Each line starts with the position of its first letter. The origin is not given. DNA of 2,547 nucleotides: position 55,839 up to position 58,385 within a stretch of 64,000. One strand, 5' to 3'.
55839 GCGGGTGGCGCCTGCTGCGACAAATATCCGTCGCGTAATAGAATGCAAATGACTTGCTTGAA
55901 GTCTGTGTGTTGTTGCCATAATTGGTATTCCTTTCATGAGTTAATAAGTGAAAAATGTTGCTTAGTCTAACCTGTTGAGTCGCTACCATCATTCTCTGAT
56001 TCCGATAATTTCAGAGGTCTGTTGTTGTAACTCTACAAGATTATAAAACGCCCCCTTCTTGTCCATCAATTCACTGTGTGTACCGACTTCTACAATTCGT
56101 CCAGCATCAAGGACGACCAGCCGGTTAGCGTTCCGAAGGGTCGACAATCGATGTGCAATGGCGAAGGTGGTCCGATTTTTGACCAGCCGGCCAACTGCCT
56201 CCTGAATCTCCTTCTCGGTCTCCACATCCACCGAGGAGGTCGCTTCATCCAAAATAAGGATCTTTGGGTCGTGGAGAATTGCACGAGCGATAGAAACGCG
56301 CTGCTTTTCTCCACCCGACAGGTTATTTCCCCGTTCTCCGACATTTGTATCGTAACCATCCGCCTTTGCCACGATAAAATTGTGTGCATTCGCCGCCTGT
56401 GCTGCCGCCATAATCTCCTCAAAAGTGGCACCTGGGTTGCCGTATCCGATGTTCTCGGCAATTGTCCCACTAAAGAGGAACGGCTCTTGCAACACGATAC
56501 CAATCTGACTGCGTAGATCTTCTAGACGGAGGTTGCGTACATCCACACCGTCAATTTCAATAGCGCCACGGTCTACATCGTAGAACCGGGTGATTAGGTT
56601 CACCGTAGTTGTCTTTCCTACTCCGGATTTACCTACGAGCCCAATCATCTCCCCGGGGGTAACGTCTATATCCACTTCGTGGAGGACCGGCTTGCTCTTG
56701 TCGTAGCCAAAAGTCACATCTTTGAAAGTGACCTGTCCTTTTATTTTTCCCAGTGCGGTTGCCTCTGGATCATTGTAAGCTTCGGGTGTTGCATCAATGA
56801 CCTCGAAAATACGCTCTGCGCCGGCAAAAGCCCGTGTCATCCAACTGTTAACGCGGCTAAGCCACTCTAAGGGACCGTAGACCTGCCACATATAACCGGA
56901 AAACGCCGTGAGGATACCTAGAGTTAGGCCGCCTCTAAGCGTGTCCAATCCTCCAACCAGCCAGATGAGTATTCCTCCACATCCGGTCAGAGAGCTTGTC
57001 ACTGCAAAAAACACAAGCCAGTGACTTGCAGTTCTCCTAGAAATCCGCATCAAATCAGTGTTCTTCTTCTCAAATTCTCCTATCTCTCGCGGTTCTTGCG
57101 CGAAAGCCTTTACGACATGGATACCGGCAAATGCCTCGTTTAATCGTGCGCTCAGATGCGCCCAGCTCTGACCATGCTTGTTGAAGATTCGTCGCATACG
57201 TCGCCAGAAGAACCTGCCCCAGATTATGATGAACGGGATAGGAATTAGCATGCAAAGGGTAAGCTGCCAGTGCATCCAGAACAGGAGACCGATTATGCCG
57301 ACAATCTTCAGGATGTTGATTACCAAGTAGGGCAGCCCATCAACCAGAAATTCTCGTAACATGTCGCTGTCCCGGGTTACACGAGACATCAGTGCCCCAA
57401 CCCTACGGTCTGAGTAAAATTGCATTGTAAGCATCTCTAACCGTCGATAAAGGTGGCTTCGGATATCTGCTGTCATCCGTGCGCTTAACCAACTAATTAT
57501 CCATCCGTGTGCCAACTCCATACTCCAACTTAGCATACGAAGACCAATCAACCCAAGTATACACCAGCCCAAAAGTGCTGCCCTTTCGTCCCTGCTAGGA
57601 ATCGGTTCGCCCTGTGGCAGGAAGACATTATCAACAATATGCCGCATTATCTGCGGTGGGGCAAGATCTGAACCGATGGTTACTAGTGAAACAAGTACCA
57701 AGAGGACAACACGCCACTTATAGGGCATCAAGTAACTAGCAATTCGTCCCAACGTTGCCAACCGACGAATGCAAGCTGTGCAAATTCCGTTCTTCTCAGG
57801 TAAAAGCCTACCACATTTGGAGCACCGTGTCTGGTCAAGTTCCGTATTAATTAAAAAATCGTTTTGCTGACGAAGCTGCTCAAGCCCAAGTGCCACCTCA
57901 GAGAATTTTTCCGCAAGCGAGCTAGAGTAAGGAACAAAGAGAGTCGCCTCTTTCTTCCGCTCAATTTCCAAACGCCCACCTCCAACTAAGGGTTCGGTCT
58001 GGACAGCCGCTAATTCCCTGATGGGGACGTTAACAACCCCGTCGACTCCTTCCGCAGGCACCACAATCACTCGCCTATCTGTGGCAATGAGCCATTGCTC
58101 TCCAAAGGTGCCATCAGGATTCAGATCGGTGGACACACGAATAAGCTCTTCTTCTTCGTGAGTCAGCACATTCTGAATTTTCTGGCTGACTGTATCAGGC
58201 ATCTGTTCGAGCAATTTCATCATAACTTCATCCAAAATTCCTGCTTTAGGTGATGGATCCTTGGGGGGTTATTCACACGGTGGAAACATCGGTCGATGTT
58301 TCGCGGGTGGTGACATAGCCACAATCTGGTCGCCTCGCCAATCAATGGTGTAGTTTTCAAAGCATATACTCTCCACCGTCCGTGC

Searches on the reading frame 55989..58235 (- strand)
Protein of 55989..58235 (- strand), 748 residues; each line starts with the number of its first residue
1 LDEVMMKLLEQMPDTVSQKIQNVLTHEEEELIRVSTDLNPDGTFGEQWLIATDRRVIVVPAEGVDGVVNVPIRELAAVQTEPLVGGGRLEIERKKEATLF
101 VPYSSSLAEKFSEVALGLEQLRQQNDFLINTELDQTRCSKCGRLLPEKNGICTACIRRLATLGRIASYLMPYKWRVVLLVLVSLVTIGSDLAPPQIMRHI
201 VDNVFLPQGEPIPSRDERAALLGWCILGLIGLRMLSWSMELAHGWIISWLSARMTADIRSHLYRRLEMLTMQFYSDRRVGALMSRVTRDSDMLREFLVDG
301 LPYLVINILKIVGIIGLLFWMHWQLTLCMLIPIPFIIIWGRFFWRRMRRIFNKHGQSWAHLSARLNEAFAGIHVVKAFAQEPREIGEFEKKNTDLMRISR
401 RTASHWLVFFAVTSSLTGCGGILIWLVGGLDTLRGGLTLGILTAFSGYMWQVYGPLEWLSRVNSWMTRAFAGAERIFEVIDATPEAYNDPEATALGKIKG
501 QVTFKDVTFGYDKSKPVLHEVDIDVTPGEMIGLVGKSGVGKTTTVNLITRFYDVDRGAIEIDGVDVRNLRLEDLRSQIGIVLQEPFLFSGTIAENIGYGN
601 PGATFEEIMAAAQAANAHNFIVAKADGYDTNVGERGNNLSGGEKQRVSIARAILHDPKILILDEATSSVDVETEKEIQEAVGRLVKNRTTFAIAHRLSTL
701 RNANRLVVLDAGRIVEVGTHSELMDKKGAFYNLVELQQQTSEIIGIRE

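Call 83: search_protein_families(library=pfam, proteins=[window:55989-58235:-], max_evalue=0.00001)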
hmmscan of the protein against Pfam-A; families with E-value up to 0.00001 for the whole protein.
window:55989-58235:- (748 aa): 2 families
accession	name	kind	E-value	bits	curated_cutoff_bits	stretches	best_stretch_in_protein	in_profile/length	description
PF00664.28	ABC_membrane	-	4.2e-46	158.3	28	1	177-456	2-274/274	ABC transporter transmembrane region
PF00005.33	ABC_tran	-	5.7e-33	114.8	25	1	518-667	1-137/137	ABC transporter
